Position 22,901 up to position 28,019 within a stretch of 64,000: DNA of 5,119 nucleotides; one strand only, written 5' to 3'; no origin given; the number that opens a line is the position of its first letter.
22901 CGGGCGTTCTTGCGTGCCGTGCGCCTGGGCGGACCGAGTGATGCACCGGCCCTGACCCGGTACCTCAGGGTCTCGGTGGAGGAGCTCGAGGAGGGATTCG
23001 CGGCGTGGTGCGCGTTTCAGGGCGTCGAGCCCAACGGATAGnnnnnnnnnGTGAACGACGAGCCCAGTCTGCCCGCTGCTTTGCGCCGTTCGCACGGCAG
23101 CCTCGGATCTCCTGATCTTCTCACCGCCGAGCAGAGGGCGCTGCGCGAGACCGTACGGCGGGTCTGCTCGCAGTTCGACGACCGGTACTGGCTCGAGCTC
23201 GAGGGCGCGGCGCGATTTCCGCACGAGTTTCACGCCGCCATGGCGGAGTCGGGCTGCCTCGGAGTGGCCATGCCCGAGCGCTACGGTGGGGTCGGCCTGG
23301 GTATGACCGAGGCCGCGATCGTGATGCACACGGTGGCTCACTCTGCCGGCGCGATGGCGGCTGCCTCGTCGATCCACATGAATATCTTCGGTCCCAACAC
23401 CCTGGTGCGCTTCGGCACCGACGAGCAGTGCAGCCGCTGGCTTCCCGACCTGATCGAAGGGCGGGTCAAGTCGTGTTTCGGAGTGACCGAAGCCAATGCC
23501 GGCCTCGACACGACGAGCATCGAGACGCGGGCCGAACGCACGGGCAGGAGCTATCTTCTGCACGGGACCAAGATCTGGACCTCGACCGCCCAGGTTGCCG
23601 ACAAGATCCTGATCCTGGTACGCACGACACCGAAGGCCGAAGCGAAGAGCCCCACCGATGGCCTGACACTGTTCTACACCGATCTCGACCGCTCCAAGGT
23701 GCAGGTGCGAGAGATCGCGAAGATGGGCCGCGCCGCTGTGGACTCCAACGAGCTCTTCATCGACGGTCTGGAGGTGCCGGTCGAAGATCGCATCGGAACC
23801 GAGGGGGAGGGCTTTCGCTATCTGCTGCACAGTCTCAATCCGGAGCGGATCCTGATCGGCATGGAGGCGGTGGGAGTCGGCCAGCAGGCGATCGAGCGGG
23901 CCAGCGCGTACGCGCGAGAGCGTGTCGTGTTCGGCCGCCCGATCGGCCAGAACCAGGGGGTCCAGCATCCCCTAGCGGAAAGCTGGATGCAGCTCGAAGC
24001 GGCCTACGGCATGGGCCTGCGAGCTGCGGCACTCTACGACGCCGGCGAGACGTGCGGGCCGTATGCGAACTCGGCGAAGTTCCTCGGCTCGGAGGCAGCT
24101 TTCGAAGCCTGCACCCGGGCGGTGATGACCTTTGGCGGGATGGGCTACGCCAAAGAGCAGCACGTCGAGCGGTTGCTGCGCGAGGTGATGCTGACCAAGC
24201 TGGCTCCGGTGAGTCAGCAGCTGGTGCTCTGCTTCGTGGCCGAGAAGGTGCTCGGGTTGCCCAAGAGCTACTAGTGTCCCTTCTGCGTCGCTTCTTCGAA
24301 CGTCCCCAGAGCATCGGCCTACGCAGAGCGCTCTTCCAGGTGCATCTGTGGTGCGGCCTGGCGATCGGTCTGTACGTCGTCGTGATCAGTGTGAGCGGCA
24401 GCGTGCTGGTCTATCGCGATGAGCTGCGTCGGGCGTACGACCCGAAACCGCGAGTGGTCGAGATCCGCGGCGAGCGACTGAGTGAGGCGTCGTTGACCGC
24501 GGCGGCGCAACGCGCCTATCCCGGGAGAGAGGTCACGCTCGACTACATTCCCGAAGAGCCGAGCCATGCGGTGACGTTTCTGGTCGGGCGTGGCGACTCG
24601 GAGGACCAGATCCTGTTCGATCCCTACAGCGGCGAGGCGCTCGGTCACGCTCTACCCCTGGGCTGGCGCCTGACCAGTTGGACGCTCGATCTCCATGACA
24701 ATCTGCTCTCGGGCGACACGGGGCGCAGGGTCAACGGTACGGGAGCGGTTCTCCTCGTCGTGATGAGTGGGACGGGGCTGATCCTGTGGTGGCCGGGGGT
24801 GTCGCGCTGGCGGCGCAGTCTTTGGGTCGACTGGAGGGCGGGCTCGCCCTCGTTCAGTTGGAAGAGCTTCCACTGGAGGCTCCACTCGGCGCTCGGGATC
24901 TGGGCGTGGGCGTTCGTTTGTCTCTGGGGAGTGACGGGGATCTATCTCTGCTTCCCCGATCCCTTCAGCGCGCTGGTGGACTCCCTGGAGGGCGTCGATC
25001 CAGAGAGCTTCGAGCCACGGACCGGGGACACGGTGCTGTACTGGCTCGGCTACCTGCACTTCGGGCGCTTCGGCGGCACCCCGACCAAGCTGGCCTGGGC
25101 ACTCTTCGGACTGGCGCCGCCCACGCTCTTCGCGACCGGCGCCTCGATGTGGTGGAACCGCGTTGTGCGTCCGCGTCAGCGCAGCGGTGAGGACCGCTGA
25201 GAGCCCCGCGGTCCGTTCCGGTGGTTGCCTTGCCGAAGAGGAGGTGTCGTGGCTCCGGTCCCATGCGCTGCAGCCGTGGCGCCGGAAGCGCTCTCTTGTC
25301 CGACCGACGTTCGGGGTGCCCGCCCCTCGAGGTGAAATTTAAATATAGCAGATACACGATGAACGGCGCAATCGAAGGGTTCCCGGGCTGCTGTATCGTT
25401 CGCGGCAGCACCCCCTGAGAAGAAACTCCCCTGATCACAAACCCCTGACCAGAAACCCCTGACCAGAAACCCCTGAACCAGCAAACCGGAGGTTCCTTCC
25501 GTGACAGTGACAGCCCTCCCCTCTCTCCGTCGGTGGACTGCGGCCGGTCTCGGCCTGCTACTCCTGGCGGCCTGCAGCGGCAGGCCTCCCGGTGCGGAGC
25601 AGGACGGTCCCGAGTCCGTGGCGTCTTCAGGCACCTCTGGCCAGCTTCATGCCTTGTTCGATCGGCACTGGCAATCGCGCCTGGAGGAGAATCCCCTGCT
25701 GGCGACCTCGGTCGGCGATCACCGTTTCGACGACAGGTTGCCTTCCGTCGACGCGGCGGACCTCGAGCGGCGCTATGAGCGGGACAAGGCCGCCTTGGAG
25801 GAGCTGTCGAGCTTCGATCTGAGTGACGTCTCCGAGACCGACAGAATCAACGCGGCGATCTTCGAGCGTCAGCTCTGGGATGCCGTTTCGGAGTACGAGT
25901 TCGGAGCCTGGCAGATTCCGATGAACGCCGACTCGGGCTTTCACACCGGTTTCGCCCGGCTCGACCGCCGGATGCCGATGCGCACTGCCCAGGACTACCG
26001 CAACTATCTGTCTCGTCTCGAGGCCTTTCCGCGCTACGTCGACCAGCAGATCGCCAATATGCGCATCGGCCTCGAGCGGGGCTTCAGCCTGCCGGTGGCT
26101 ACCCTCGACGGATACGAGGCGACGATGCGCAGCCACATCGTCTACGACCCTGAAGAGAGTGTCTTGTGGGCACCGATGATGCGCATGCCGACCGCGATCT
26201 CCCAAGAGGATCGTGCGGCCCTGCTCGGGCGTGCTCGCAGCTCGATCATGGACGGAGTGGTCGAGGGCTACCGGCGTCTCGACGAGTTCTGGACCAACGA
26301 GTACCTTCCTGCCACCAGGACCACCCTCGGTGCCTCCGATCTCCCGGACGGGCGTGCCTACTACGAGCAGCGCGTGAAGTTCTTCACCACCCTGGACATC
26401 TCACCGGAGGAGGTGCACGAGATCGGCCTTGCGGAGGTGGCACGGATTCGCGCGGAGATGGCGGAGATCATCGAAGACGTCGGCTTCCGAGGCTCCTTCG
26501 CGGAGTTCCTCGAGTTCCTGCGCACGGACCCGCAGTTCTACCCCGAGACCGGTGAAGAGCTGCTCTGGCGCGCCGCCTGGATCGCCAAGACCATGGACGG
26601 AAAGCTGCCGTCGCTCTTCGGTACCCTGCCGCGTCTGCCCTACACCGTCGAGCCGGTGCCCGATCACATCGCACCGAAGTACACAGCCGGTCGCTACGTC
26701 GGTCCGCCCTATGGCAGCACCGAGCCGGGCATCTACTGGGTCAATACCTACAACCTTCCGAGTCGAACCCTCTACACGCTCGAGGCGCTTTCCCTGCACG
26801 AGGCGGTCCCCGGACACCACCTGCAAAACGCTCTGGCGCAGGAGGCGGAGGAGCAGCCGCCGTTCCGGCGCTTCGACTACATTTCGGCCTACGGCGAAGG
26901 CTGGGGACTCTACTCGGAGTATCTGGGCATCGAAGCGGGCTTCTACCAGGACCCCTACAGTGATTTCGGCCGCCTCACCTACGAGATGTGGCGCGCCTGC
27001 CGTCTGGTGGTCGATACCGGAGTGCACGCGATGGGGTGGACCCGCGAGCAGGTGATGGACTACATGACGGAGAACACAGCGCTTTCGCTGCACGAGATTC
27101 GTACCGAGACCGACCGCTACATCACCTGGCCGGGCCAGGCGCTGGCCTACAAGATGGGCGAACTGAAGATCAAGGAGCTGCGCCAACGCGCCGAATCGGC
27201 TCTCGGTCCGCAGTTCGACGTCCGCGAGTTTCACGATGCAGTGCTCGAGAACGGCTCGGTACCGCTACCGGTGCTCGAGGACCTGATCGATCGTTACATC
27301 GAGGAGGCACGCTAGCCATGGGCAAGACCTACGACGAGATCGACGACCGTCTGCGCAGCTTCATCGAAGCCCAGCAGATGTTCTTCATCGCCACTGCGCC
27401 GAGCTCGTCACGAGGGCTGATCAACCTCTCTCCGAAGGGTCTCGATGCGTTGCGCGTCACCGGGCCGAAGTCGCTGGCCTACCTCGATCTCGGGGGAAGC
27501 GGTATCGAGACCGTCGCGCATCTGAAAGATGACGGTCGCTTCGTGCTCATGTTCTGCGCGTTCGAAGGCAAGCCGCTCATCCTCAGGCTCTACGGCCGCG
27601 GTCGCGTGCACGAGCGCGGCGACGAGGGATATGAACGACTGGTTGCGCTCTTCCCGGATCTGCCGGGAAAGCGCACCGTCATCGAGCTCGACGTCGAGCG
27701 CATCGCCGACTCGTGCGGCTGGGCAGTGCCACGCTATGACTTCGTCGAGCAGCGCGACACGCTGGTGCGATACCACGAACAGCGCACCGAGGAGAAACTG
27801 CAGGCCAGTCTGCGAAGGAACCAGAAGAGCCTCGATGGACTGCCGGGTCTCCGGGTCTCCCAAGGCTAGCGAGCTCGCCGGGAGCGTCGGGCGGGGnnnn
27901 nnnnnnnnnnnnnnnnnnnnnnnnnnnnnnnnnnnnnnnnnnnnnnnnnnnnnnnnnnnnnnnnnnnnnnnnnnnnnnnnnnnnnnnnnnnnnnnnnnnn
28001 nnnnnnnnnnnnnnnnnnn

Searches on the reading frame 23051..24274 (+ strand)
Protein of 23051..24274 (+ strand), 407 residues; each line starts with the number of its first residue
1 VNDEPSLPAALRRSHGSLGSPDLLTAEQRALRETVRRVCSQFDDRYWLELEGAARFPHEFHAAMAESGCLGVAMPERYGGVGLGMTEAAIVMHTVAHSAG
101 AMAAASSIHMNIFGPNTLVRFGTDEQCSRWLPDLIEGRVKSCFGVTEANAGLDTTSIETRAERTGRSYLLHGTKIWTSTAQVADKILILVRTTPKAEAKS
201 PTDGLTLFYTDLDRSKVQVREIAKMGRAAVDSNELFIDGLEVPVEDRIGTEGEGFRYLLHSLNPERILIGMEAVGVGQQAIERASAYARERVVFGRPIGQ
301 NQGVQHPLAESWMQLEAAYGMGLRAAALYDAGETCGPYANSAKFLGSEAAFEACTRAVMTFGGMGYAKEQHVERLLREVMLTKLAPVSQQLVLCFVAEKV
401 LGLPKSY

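Call 16: search_protein_families(library=pfam, proteins=[window:23051-24274:+], max_evalue=0.001)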
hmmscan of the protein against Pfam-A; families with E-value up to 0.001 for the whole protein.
window:23051-24274:+ (407 aa): 4 families
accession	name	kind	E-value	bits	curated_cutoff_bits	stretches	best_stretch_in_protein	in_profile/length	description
PF00441.29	Acyl-CoA_dh_1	-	5.1e-35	121.3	22.4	1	252-383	1-132/150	Acyl-CoA dehydrogenase, C-terminal domain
PF02771.21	Acyl-CoA_dh_N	-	1.3e-27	96.8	22.9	1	25-137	1-112/113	Acyl-CoA dehydrogenase, N-terminal domain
PF02770.24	Acyl-CoA_dh_M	-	4e-17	62.6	33.3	1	142-238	1-95/97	Acyl-CoA dehydrogenase, middle domain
PF08028.16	Acyl-CoA_dh_2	-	3.7e-14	53.6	22.7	1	268-380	2-124/134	Acyl-CoA dehydrogenase, C-terminal domain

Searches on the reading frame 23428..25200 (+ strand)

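Call 16: search_protein_families(library=pfam, proteins=[window:23428-25200:+], max_evalue=0.001)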
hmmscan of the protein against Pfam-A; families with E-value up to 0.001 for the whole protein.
window:23428-25200:+ (590 aa): 1 family
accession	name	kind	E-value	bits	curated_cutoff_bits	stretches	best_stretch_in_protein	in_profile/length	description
PF03929.21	PepSY_TM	-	4.1e-52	178.3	28.8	2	303-519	1-214/295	PepSY-associated TM region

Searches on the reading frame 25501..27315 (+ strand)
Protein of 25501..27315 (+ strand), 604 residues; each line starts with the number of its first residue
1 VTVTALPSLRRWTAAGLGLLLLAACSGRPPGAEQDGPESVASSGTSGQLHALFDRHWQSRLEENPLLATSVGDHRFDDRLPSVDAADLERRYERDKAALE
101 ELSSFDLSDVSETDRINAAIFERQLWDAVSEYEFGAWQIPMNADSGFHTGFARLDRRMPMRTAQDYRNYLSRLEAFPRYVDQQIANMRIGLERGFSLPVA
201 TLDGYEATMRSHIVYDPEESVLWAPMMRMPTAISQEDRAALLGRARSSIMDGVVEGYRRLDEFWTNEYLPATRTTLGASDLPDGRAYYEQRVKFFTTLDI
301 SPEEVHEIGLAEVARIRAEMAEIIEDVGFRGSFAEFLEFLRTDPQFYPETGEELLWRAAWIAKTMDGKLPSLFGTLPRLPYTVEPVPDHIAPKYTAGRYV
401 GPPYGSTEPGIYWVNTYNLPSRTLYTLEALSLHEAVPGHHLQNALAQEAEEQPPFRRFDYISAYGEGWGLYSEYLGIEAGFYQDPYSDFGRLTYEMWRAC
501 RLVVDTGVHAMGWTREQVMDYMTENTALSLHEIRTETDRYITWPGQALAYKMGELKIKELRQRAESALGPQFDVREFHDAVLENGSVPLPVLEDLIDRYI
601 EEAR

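Call 16: search_protein_families(library=pfam, proteins=[window:25501-27315:+], max_evalue=0.001)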
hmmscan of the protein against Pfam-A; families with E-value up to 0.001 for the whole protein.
window:25501-27315:+ (604 aa): 1 family
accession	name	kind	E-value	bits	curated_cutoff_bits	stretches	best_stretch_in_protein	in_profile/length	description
PF05960.17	DUF885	-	2.8e-179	598.6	32.4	1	65-595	1-531/532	Bacterial protein of unknown function (DUF885)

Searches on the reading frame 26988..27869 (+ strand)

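Call 16: search_protein_families(library=pfam, proteins=[window:26988-27869:+], max_evalue=0.001)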
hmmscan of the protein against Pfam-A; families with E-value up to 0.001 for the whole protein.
window:26988-27869:+ (293 aa): 1 family
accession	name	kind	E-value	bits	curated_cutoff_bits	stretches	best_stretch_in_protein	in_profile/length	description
PF01243.27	PNPOx_N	-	2e-07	31.8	28.1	1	118-242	1-119/120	Pyridoxamine 5'-phosphate oxidase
